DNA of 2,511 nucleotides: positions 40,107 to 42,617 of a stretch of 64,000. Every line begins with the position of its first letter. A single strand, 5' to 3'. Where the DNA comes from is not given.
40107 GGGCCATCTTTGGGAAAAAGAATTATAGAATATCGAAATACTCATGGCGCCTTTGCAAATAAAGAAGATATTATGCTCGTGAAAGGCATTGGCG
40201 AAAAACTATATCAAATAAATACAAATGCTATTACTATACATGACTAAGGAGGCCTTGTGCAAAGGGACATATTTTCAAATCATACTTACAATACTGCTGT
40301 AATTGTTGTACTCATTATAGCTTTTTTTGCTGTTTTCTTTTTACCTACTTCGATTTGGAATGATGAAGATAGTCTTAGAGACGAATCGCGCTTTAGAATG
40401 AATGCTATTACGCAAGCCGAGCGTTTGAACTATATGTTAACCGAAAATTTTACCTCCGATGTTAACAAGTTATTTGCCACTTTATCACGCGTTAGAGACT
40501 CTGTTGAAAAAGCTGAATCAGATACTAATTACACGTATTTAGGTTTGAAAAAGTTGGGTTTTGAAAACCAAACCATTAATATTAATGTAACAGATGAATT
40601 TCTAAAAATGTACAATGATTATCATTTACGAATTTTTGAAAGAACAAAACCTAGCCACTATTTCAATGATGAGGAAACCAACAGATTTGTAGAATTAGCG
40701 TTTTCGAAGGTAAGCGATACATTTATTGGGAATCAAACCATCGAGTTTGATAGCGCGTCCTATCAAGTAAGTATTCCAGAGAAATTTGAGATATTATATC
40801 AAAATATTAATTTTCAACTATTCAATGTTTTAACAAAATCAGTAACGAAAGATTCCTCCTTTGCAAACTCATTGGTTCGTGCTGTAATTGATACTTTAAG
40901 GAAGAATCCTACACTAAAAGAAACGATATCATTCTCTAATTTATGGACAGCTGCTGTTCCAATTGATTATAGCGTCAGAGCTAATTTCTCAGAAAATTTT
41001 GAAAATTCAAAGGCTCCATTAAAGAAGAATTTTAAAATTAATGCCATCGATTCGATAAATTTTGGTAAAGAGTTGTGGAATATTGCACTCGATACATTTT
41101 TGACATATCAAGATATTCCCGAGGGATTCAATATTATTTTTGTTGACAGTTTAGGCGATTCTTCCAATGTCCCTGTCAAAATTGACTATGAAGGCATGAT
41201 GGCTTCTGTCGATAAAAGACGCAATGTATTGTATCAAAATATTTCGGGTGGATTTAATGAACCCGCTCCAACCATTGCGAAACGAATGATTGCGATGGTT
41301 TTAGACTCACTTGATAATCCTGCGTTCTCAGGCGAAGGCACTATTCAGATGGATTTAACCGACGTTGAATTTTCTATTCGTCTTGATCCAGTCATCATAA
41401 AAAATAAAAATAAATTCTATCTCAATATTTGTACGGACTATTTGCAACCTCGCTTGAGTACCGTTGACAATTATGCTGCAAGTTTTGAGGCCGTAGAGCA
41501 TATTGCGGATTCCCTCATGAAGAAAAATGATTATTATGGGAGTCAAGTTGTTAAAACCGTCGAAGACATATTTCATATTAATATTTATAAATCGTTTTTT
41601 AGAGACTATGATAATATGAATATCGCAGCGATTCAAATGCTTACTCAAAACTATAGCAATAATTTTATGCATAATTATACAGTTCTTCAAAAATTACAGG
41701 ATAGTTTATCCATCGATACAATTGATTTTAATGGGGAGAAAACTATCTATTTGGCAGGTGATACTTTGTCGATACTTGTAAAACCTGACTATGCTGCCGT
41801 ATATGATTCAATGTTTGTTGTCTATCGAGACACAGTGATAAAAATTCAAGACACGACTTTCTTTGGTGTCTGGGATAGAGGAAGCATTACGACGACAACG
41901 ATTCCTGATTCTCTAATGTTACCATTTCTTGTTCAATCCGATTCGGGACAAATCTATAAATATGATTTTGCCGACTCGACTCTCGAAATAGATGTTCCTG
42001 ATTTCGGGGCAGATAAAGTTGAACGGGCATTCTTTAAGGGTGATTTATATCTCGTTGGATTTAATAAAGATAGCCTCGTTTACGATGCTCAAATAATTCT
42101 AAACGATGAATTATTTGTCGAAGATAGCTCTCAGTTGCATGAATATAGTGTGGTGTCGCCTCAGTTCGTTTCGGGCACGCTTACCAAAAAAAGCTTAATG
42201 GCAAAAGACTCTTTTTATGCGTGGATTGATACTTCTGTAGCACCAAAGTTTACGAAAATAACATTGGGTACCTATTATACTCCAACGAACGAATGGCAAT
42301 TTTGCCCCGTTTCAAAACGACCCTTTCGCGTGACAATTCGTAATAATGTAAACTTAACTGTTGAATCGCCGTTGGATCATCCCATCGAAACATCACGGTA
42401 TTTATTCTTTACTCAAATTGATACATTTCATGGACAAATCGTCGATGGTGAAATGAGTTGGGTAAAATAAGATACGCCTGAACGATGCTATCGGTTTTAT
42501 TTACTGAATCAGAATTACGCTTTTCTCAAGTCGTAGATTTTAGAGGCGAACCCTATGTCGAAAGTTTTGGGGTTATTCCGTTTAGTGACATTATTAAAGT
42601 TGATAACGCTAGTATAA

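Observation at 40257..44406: Three translationally coupled proteins of unknown function sit between comEA and rsmD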

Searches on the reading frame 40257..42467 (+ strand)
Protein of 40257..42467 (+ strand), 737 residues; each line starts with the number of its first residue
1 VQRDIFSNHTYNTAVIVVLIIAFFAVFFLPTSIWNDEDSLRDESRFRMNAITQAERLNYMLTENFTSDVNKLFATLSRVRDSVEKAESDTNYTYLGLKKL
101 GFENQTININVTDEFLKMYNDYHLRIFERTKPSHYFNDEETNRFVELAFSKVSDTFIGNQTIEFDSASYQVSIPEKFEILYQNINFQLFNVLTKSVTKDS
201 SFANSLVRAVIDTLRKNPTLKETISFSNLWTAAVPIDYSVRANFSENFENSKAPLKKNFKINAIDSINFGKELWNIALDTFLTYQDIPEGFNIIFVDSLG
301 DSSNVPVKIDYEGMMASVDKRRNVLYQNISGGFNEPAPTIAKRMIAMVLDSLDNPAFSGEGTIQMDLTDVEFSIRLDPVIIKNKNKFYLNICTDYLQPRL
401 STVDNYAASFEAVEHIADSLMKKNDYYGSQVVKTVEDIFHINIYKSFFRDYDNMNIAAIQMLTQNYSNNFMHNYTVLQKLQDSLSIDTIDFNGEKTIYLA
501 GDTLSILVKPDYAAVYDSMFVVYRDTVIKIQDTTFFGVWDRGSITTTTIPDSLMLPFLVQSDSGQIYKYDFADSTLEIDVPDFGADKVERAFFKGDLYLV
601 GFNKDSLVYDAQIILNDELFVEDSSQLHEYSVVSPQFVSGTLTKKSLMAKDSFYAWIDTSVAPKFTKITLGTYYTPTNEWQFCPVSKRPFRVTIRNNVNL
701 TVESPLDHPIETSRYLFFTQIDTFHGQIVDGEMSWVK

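Call 3: search_protein_families(library=pfam, proteins=[window:40257-42467:+], max_evalue=1)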
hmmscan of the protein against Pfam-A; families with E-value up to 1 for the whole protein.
window:40257-42467:+ (737 aa): 1 family
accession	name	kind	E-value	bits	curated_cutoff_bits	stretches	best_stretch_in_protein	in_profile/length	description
PF23590.1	NOT1_connector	-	0.055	13.4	27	1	98-147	57-106/207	CCR4-NOT transcription complex subunit 1, NOT1_connector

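Call 4: search_protein_families(library=ncbifam, proteins=[window:40257-42467:+], max_evalue=1)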
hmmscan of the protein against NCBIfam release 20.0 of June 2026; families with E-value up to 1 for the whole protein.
window:40257-42467:+ (737 aa): 1 family
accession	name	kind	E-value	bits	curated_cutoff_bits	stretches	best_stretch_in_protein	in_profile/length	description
NF007999.1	PRK10724.1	equivalog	0.0079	16.4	258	1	83-164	51-134/144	type II toxin-antitoxin system RatA family toxin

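Call 10: search_solved_structures(query=window:40257-42467:+, max_evalue=10)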
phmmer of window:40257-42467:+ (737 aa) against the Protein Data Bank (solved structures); distinct sequences matched with E-value up to 10: 0.

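Call 12: find_homologous_proteins(query=window:40257-42467:+)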
Query window:40257-42467:+ (737 aa): 6 proteins with E <= 0.001 among 8000 candidates.
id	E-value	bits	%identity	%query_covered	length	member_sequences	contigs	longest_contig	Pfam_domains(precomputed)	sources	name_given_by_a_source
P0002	0.0e+0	1646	100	100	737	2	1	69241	-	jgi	jgi:hypothetical protein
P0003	1.5e-159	551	40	100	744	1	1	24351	-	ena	-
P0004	4.8e-158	546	39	100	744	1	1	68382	-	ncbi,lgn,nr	ncbi:MAG: hypothetical protein K9N35_09585 [Candidatus Marinimicrobia bacterium]|nr:hypothetical pro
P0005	2.2e-146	507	38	100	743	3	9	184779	-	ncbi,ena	-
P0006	1.7e-141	491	37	100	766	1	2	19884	-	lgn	-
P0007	1.2e-140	488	37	97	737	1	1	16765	-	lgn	-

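Call 13: find_encoding_contigs(protein=P0004, flank=8000, max_places=2)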
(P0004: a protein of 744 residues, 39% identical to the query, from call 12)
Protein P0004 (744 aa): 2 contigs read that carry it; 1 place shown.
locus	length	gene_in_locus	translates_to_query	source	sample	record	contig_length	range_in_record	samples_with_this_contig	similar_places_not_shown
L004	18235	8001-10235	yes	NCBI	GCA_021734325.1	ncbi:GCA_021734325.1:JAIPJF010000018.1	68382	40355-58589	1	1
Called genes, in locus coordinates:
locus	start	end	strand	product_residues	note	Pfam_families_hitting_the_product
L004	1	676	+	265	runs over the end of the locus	PF13525:YfiO, PF07719:TPR_2 (faint), PF13174:TPR_6 (faint), PF13432:TPR_16 (faint), PF14559:TPR_19 (faint)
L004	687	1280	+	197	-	PF01467:CTP_transf_like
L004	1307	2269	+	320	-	PF01699:Na_Ca_ex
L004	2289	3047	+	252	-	PF01209:Ubie_methyltran, PF13489:Methyltransf_23, PF05401:NodS, PF05175:MTS, PF08241:Methyltransf_11, PF08242:Methyltransf_12, PF13649:Methyltransf_25, PF13847:Methyltransf_31, +1 more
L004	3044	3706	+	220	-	PF00005:ABC_tran, PF02463:SMC_N (faint), PF13304:AAA_21 (weak)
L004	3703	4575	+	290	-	PF18075:FtsX_ECD, PF02687:FtsX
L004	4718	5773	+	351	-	PF01628:HrcA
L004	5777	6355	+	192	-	PF01025:GrpE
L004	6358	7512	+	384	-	PF00226:DnaJ, PF01556:DnaJ_C, PF00684:DnaJ_CXXCXGXG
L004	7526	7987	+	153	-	PF12836:HHH_3, PF14716:HHH_8 (faint), PF00633:HHH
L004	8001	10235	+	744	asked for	-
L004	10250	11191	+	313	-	-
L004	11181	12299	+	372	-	-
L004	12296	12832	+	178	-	PF03602:Cons_hypoth95, PF05175:MTS, PF13847:Methyltransf_31 (weak)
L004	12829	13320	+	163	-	PF01467:CTP_transf_like, PF08218:Citrate_ly_lig (weak)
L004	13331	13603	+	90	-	PF09723:Zn_ribbon_8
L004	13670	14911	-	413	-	PF00483:NTP_transferase, PF24894:Hexapep_GlmU (faint), PF25247:LbH_GLGC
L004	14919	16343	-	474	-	PF08323:Glyco_transf_5, PF13439:Glyco_transf_4 (weak), PF00534:Glycos_transf_1, PF13692:Glyco_trans_1_4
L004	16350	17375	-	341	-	PF03372:Exo_endo_phos (weak), PF19580:Exo_endo_phos_3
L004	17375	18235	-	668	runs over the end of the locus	PF00474:SSF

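Call 14: find_encoding_contigs(protein=P0005, flank=8000, max_places=2)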
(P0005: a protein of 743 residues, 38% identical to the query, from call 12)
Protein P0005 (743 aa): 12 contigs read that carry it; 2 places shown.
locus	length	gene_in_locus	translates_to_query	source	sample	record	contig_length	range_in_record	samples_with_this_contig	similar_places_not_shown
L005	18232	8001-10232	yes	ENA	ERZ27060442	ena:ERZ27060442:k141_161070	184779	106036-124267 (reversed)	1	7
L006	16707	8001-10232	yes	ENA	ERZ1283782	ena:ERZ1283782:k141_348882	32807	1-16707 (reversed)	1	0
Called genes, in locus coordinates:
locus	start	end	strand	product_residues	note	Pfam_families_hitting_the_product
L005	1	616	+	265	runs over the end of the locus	PF13525:YfiO, PF07719:TPR_2 (faint), PF13428:TPR_14 (faint), PF13432:TPR_16 (faint), PF14559:TPR_19 (faint), PF13174:TPR_6 (faint)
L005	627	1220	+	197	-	PF01467:CTP_transf_like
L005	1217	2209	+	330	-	PF01699:Na_Ca_ex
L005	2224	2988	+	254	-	PF01209:Ubie_methyltran, PF13489:Methyltransf_23, PF05175:MTS, PF05401:NodS, PF13847:Methyltransf_31, PF08241:Methyltransf_11, PF08242:Methyltransf_12, PF13649:Methyltransf_25, +2 more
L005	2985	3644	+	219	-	PF00005:ABC_tran, PF02463:SMC_N (weak), PF13304:AAA_21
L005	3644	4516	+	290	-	PF18075:FtsX_ECD, PF02687:FtsX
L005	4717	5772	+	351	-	PF01628:HrcA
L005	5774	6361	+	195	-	PF01025:GrpE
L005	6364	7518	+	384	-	PF00226:DnaJ, PF01556:DnaJ_C, PF00684:DnaJ_CXXCXGXG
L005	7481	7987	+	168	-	PF00633:HHH (weak), PF12836:HHH_3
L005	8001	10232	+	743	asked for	-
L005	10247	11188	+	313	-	-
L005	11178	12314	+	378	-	-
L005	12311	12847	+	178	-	PF03602:Cons_hypoth95, PF05175:MTS, PF13847:Methyltransf_31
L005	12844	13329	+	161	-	PF01467:CTP_transf_like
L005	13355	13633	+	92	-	PF09723:Zn_ribbon_8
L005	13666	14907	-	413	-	PF00483:NTP_transferase, PF25247:LbH_GLGC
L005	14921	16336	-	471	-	PF08323:Glyco_transf_5, PF13439:Glyco_transf_4 (weak), PF00534:Glycos_transf_1, PF13692:Glyco_trans_1_4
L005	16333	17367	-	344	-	PF03372:Exo_endo_phos (weak), PF19580:Exo_endo_phos_3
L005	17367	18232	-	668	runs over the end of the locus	PF00474:SSF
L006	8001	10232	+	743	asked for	-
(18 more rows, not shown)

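Call 15: find_encoding_contigs(protein=P0003, flank=8000, max_places=2)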
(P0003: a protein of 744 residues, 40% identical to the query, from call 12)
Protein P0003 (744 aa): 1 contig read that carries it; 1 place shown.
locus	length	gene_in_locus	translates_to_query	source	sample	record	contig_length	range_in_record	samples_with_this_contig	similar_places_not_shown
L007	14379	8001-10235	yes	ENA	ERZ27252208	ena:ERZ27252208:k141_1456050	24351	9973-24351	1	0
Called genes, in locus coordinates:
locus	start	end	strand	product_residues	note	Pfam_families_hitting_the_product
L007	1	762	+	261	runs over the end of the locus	PF13525:YfiO, PF00515:TPR_1 (faint), PF07719:TPR_2 (faint), PF13174:TPR_6 (faint), PF14559:TPR_19 (faint), PF13428:TPR_14 (faint)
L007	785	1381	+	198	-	PF01467:CTP_transf_like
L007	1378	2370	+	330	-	PF01699:Na_Ca_ex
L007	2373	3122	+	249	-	PF01209:Ubie_methyltran, PF13489:Methyltransf_23, PF05175:MTS, PF05401:NodS, PF13847:Methyltransf_31, PF08241:Methyltransf_11, PF08242:Methyltransf_12, PF13649:Methyltransf_25, +1 more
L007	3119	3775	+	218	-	PF00005:ABC_tran, PF13304:AAA_21 (faint)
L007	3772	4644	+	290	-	PF18075:FtsX_ECD, PF02687:FtsX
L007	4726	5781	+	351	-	PF01628:HrcA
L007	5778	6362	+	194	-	PF01025:GrpE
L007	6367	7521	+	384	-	PF00226:DnaJ, PF01556:DnaJ_C, PF27659:CHP02642 (faint), PF00684:DnaJ_CXXCXGXG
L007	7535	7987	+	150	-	PF14520:HHH_5 (faint), PF12836:HHH_3, PF00633:HHH, PF14716:HHH_8 (faint)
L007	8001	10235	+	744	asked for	-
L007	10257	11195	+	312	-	-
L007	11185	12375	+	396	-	-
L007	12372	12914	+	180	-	PF03602:Cons_hypoth95, PF05175:MTS (weak), PF13847:Methyltransf_31 (weak)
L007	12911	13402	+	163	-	PF01467:CTP_transf_like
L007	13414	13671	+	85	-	PF09723:Zn_ribbon_8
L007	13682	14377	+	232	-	?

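Call 19: find_related_loci(query=A1, collection=genome_contigs, flank=8000)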
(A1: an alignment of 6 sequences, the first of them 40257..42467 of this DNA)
Query A1 (737 aa) in genome_contigs; peptide patterns used: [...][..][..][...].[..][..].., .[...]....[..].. (x = any residue, [..] = any of these).
155 stretches matched a pattern; 28 encode a relative of the query (tblastn E <= 1e-3); 26 distinct loci.
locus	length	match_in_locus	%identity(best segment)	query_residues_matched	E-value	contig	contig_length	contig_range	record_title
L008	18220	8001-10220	40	1-737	2e-171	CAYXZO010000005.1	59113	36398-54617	MAG TPA_asm: uncultured Lentisphaeria bacterium isolate binchicken_co172_231 genome assembly, contig: NODE_276_length_59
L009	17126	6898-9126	40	1-737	2e-169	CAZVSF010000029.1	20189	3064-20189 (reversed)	MAG TPA_asm: uncultured Lentisphaeria bacterium isolate binchicken_co275_87 genome assembly, contig: NODE_3445_length_20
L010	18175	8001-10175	40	9-735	5e-169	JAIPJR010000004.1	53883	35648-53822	MAG: Candidatus Neomarinimicrobiota bacterium isolate Tobar14m-G40 Tobar14m-C367, whole genome shotgun sequence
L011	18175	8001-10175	40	9-735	7e-168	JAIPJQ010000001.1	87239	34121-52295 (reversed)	MAG: Candidatus Neomarinimicrobiota bacterium isolate Tobar14m-G39 Tobar14m-C143, whole genome shotgun sequence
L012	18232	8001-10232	39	1-737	3e-164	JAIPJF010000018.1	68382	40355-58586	MAG: Candidatus Neomarinimicrobiota bacterium isolate Tobar13m-G53 Tobar13m-C564, whole genome shotgun sequence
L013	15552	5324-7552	38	1-737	2e-163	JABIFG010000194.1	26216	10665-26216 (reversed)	MAG: Candidatus Neomarinimicrobiota bacterium isolate SI053_bin15 k141_722177, whole genome shotgun sequence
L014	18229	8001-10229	39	1-737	2e-163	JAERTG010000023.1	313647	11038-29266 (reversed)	MAG: Candidatus Neomarinimicrobiota bacterium isolate BH26 c_000000001000, whole genome shotgun sequence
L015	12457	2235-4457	39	3-737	6e-162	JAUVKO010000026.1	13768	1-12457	MAG: Candidatus Neomarinimicrobiota bacterium isolate CSMAG_482 CSMAG_482_k141_494188_length_13768_cov_10.1654, whole ge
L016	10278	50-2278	39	1-737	4e-160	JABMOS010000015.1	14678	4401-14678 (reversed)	MAG: Candidatus Neomarinimicrobiota bacterium isolate bin.81 k141_634858, whole genome shotgun sequence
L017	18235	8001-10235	38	1-737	9e-160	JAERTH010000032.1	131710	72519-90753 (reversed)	MAG: Candidatus Neomarinimicrobiota bacterium isolate BH27 c_000000001671, whole genome shotgun sequence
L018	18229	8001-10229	38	1-737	2e-159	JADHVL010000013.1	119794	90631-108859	MAG: Candidatus Neomarinimicrobiota bacterium isolate BS150m-G71 BS307-150m-sub-C24, whole genome shotgun sequence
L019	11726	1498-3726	38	1-737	4e-159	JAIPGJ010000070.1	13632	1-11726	MAG: Candidatus Neomarinimicrobiota bacterium isolate Tobar13.5m-G46 Tobar13-5m-C5146, whole genome shotgun sequence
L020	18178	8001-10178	39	9-735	3e-157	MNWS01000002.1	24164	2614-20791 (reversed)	MAG: Candidatus Marinimicrobia bacterium CG1_02_48_14 cg1_0.2_scaffold_1539_c, whole genome shotgun sequence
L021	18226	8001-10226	39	1-737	2e-157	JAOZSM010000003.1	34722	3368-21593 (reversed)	MAG: Candidatus Neomarinimicrobiota bacterium isolate GMC6.metabat2.199 GMC6_597_length_34722_cov_8.474745, whole genome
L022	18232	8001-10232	37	1-737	4e-157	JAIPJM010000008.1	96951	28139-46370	MAG: Candidatus Neomarinimicrobiota bacterium isolate Tobar14m-G35 Tobar14m-C118, whole genome shotgun sequence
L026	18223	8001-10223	38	3-737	5e-154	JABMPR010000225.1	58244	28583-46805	MAG: bacterium isolate bin.398 k141_4379281, whole genome shotgun sequence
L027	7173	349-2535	39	9-735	1e-152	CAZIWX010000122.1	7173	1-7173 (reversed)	MAG TPA_asm: uncultured Lentisphaeria bacterium isolate binchicken_co172_181 genome assembly, contig: NODE_10010_length_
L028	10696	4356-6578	38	3-737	4e-150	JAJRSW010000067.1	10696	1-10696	MAG: Candidatus Neomarinimicrobiota bacterium isolate Dive96_bin1.149 k141_2913283, whole genome shotgun sequence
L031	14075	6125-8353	37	1-737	4e-150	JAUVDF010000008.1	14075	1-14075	MAG: Candidatus Neomarinimicrobiota bacterium isolate CSMAG_290 CSMAG_290_k141_2416539_length_14075_cov_11.9550, whole g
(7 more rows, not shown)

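Call 20: search_solved_structures(query=A1, max_evalue=10)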
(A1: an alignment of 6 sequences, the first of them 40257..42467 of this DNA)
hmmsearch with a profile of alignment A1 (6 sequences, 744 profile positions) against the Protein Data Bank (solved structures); distinct sequences matched with E-value up to 10: 0.

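Call 32: list_cluster_members(proteins=[L004:11181-12296:+, L005:11178-12311:+, L007:11185-12372:+, L008:11176-12195:+, L010:11148-12380:+, L014:11178-12374:+, L017:11182-12309:+, L022:11190-12323:+, L027:3508-4719:+, L031:9302-10429:+])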
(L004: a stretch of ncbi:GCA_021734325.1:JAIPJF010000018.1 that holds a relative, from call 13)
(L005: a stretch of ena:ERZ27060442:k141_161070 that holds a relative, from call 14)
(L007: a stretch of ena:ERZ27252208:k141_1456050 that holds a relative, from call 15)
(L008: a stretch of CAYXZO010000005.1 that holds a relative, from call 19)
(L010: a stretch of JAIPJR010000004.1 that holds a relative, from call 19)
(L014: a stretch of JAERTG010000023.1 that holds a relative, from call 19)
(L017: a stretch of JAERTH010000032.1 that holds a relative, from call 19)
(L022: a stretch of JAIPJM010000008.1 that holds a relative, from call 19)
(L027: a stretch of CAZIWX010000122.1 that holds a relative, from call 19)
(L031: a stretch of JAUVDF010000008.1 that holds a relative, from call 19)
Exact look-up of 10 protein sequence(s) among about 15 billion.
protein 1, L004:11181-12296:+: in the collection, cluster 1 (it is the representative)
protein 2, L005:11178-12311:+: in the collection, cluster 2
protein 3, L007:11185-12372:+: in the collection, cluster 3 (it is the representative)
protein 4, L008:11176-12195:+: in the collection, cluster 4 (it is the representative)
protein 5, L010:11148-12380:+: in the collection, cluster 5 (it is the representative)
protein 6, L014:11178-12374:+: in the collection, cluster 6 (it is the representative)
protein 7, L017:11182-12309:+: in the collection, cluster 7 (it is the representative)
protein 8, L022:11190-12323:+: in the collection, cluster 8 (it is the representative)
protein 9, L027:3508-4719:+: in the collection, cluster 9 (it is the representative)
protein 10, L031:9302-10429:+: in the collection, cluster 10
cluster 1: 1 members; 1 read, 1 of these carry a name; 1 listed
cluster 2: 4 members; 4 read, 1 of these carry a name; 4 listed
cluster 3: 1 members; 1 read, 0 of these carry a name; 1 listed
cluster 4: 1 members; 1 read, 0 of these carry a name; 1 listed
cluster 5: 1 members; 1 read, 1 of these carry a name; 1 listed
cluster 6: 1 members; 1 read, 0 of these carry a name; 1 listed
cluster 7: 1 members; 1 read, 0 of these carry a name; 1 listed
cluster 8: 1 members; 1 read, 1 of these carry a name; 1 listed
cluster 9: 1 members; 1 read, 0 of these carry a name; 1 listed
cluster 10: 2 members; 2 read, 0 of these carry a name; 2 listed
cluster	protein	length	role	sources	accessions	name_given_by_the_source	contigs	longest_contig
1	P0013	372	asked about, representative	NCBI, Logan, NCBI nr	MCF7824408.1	MAG: hypothetical protein K9N35_09595 [Candidatus Marinimicrobia bacterium] | hypothetical protein [Candidatus Neomarinimicrobiota bacterium]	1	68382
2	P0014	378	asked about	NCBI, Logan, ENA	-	-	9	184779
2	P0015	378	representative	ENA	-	-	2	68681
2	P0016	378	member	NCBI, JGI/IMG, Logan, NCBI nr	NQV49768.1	MAG: hypothetical protein HQ507_04700 [Candidatus Marinimicrobia bacterium] | hypothetical protein [Candidatus Neomarinimicrobiota bacterium]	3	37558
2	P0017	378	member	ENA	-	-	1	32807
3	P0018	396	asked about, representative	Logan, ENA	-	-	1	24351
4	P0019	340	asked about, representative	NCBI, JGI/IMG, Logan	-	-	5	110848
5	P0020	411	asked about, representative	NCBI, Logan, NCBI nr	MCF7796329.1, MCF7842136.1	MAG: hypothetical protein K9N11_04710 [Lentisphaeria bacterium] | hypothetical protein [Candidatus Neomarinimicrobiota bacterium]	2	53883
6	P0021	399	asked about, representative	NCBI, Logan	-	-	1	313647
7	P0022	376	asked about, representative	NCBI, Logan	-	-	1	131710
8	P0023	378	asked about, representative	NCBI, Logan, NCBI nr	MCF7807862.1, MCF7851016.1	MAG: hypothetical protein K9N38_05005 [Candidatus Marinimicrobia bacterium] | hypothetical protein [Candidatus Neomarinimicrobiota bacterium]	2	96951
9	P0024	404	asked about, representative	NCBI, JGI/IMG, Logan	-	-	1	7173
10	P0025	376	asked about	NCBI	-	-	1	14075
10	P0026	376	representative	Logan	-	-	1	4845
